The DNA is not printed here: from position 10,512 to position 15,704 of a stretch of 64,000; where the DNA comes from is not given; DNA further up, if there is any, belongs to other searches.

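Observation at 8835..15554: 1630-aa repetitive polytopic membrane lipoprotein (HEAT-like N-domain + about 25 Gly/Ala-rich TM hairpin repeats) co-transcribed with a GAF hybrid histidine kinase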

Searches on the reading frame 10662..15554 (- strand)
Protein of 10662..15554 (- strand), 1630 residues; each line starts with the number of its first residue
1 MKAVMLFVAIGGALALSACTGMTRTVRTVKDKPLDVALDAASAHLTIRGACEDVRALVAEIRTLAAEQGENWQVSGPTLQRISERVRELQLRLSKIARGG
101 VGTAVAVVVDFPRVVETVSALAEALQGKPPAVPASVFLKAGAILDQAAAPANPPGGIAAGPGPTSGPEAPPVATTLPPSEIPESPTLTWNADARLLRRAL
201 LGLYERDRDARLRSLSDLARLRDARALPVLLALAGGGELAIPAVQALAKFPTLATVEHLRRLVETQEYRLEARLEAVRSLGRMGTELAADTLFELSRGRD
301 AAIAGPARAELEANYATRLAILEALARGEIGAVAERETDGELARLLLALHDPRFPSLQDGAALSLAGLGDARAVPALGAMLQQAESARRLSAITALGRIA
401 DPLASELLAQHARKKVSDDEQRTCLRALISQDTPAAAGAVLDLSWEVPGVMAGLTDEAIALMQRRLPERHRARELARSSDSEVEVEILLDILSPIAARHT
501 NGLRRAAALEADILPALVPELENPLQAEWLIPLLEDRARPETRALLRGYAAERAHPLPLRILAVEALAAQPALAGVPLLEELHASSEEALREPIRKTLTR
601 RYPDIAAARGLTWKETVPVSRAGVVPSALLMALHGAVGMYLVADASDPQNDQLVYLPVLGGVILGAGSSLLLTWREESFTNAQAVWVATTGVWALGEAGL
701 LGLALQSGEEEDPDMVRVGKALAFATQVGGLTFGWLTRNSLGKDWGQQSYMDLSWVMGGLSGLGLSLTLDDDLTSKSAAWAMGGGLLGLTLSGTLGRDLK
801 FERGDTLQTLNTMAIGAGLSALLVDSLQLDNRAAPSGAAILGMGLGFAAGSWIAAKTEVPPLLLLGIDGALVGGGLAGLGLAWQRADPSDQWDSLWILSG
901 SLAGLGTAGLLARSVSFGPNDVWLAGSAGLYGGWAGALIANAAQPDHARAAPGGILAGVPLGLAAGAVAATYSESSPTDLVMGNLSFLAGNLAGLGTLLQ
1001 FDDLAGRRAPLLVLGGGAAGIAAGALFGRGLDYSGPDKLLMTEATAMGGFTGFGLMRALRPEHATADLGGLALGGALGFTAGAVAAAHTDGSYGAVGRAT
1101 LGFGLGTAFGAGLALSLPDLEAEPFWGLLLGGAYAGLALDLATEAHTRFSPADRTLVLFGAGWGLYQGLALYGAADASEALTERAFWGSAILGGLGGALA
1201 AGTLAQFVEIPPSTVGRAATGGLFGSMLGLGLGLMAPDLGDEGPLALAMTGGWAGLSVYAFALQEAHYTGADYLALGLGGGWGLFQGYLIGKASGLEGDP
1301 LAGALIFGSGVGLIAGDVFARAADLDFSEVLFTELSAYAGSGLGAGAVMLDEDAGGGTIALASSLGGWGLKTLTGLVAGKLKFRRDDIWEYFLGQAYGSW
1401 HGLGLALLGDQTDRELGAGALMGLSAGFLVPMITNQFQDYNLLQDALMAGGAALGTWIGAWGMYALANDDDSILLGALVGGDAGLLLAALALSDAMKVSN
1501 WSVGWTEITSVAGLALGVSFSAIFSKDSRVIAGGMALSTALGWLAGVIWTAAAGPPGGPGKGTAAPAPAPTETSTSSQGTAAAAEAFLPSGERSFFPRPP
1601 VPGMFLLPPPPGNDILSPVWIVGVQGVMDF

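Call 5: search_protein_families(library=pfam, proteins=[window:10662-15554:-], max_evalue=1)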
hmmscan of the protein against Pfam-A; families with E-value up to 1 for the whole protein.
window:10662-15554:- (1630 aa): 3 families
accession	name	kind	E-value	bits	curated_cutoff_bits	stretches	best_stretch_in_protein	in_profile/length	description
PF13646.12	HEAT_2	-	1e-09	39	27.7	2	344-428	3-87/88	HEAT repeats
PF03130.22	HEAT_PBS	-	0.00052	20.7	20.9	1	359-382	3-26/27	PBS lyase HEAT-like repeat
PF12840.13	HTH_20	-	0.073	13.5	27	0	1190-1216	8-36/51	Helix-turn-helix domain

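Call 6: search_protein_families(library=ncbifam, proteins=[window:10662-15554:-], max_evalue=1)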
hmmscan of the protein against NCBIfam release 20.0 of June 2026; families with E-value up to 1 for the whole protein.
window:10662-15554:- (1630 aa): 4 families
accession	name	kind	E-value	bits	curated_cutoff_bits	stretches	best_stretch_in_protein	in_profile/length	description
NF045915.1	PhycobilmeDegNblB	equivalog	2.8e-05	23.8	300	2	364-415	122-173/214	phycobilisome degradation protein NblB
NF058505.1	phyc_lyase_CpeY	equivalog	0.0047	15.6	600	1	350-411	348-409/419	C-phycoerythrin alpha-cysteine-82 phycoerythrobilin lyase CpeY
NF058502.1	phyc_lyase_CpcE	equivalog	0.0057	16.2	330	0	234-326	53-141/260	C-phycocyanin alpha-cysteine-84 phycocyanobilin lyase subunit CpcE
NF058515.1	phyc_lyase_CpcF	equivalog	0.024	14.2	220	0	364-426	53-114/200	C-phycocyanin alpha-cysteine-84 phycocyanobilin lyase subunit CpcF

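Call 7: find_homologous_proteins(query=window:10662-15554:-)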
Query window:10662-15554:- (1630 aa): 5 proteins with E <= 0.001 among 8000 candidates.
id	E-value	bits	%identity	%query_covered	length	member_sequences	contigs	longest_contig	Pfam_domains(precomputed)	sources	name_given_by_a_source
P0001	0.0e+0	3316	95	100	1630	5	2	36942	PF13646.13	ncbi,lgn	-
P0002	0.0e+0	2389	80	87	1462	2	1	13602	PF13646.13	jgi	jgi:HEAT repeat protein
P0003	0.0e+0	1306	46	100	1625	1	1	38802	PF13646.13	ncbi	-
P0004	3.1e-16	77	32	11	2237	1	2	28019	PF13646.13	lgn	-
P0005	4.8e-4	36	32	9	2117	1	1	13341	PF13646.13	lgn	-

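Call 21: find_encoding_contigs(protein=P0003, flank=8000, max_places=3)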
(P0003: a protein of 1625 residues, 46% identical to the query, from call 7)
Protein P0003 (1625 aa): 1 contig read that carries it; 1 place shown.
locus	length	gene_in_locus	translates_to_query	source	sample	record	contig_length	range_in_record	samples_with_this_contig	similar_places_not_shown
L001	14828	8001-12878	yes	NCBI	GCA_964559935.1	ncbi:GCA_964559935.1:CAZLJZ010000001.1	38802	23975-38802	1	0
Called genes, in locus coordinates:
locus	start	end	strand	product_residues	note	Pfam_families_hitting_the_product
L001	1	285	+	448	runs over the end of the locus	PF01266:DAO (faint), PF03486:HI0933_like (faint), PF07992:Pyr_redox_2, PF13738:Pyr_redox_3 (faint), PF00070:Pyr_redox, PF02852:Pyr_redox_dim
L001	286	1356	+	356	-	PF08735:DUF1786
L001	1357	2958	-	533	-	PF13600:DUF4140, PF13598:DUF4139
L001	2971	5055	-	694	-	PF13600:DUF4140, PF13598:DUF4139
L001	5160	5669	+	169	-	-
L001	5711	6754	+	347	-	PF02655:ATP-grasp_3 (weak), PF07478:Dala_Dala_lig_C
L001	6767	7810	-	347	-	PF15887:Peptidase_Mx (weak)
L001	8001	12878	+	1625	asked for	PF13646:HEAT_2 (weak)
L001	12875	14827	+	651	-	?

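Call 22: find_encoding_contigs(protein=P0004, flank=8000, max_places=3)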
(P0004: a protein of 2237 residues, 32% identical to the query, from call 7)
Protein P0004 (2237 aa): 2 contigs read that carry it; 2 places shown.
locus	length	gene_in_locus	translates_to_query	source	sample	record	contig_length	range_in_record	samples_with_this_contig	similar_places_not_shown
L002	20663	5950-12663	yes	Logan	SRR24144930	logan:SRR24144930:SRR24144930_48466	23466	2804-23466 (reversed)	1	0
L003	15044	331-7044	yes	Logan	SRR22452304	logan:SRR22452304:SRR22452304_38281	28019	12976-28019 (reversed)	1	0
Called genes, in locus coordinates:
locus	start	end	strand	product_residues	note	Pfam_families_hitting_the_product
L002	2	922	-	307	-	?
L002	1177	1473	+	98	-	-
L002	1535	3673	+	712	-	PF01590:GAF (faint), PF13185:GAF_2 (faint), PF00512:HisKA, PF02518:HATPase_c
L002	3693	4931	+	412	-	-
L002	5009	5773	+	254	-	PF00106:adh_short, PF08659:KR, PF13561:adh_short_C2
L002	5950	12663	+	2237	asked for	PF13646:HEAT_2 (weak)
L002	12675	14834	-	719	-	PF12836:HHH_3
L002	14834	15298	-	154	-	PF00565:SNase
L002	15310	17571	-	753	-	PF00932:LTD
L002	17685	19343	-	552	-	PF00890:FAD_binding_2 (faint), PF01266:DAO (faint), PF13450:NAD_binding_8 (faint), PF00732:GMC_oxred_N, PF05199:GMC_oxred_C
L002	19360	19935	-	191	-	PF13618:Gluconate_2-dh3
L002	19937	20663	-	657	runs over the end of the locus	-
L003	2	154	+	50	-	?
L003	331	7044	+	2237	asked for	PF13646:HEAT_2 (weak)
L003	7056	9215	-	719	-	PF12836:HHH_3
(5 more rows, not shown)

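Call 23: find_encoding_contigs(protein=P0005, flank=8000, max_places=3)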
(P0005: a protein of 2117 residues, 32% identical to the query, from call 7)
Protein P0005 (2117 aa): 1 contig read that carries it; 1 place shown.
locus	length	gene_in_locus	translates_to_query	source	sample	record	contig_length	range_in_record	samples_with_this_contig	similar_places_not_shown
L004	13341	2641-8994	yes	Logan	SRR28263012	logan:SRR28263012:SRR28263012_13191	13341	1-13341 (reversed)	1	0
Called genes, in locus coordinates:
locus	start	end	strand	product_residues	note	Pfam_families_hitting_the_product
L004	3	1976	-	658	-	?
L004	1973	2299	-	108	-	-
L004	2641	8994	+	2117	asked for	PF13646:HEAT_2 (weak)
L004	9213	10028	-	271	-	-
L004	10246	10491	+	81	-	PF02678:Pirin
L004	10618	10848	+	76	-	PF17954:Pirin_C_2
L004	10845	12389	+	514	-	PF02900:LigB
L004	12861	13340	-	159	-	?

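Call 26: find_encoding_contigs(protein=P0001, flank=8000, max_places=3)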
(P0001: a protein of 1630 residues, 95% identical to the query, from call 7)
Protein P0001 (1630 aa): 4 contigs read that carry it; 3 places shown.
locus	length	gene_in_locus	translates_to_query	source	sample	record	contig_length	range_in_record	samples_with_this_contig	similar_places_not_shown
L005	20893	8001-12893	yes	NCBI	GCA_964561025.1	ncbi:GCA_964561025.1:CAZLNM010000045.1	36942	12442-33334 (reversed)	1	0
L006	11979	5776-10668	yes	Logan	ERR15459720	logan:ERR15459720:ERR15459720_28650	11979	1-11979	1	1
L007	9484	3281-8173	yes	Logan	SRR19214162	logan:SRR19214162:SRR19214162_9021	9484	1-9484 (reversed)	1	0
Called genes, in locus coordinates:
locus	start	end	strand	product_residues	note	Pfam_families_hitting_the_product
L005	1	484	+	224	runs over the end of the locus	PF04733:Coatomer_E (weak), PF00515:TPR_1 (weak), PF07719:TPR_2 (weak), PF13432:TPR_16, PF13371:TPR_9, PF14559:TPR_19, PF13371:TPR_9, PF13432:TPR_16, +15 more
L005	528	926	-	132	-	PF20393:Pro_CA_2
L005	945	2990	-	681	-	PF00580:UvrD-helicase, PF13245:AAA_19, PF13401:AAA_22 (faint), PF13604:AAA_30 (faint), PF01443:Viral_helicase1 (faint), PF13361:UvrD_C, PF13538:UvrD_C_2 (faint)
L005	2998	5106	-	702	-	PF00580:UvrD-helicase (weak), PF13245:AAA_19, PF13361:UvrD_C (weak), PF13538:UvrD_C_2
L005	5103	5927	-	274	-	-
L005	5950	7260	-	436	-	-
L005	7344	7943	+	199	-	PF02545:Maf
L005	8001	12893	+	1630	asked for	PF13646:HEAT_2 (weak)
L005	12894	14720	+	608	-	PF00512:HisKA (faint), PF01590:GAF, PF02518:HATPase_c, PF00072:Response_reg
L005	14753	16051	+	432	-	PF13393:tRNA-synt_His, PF00152:tRNA-synt_2 (faint), PF00587:tRNA-synt_2b, PF03129:HGTP_anticodon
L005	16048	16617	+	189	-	PF00578:AhpC-TSA, PF08534:Redoxin, PF00085:Thioredoxin (faint), PF13905:Thioredoxin_8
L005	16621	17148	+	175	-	-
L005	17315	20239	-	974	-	PF01520:Amidase_3 (faint), PF25275:Golvesin_C, PF00041:fn3 (weak), PF18884:TSP3_bac (faint)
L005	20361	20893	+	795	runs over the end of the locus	-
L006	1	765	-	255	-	?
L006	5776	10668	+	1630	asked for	PF13646:HEAT_2 (weak)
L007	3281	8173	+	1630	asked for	PF13646:HEAT_2 (weak)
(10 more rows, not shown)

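Call 27: find_encoding_contigs(protein=P0002, flank=8000, max_places=3)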
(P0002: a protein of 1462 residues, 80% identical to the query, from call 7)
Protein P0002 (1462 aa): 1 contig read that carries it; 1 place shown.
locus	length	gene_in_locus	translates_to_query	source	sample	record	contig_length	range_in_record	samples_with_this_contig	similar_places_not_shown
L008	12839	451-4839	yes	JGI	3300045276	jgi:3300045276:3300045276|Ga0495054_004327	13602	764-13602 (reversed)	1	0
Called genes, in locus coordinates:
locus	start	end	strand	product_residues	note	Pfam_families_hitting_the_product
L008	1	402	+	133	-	?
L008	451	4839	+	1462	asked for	PF13646:HEAT_2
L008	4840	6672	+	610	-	PF01590:GAF, PF00512:HisKA, PF02518:HATPase_c, PF00072:Response_reg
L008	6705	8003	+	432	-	PF13393:tRNA-synt_His, PF00587:tRNA-synt_2b, PF03129:HGTP_anticodon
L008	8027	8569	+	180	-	PF00578:AhpC-TSA, PF08534:Redoxin, PF13098:Thioredoxin_2 (weak), PF13905:Thioredoxin_8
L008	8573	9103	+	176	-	-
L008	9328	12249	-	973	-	PF25275:Golvesin_C, PF01520:Amidase_3 (weak), PF18884:TSP3_bac (faint)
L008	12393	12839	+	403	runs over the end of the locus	?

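Call 28: search_protein_families(library=pfam, proteins=[L001:12875-14827:+, L004:3-1976:-, L002:3693-4931:+, L001:6767-7810:-], max_evalue=0.01)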
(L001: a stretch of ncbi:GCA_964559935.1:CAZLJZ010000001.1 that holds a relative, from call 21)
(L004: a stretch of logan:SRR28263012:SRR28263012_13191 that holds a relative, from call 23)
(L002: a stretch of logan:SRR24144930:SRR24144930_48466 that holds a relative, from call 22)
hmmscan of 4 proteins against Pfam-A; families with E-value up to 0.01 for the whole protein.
L001:12875-14827:+ (651 aa): 0 families

L004:3-1976:- (658 aa): 0 families

L002:3693-4931:+ (412 aa): 1 family
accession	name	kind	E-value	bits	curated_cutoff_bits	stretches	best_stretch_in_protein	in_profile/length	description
PF00753.33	Lactamase_B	-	0.0075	16.7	22.7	0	54-114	3-58/196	Metallo-beta-lactamase superfamily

L001:6767-7810:- (347 aa): 2 families
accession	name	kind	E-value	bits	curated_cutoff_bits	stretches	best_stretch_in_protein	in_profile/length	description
PF15887.11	Peptidase_Mx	-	1.4e-06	28.4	27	1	92-182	74-164/236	Putative zinc-binding metallo-peptidase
PF20575.4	HTH_63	-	0.0087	16.2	23.9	0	251-280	115-144/148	Helix-turn-helix domain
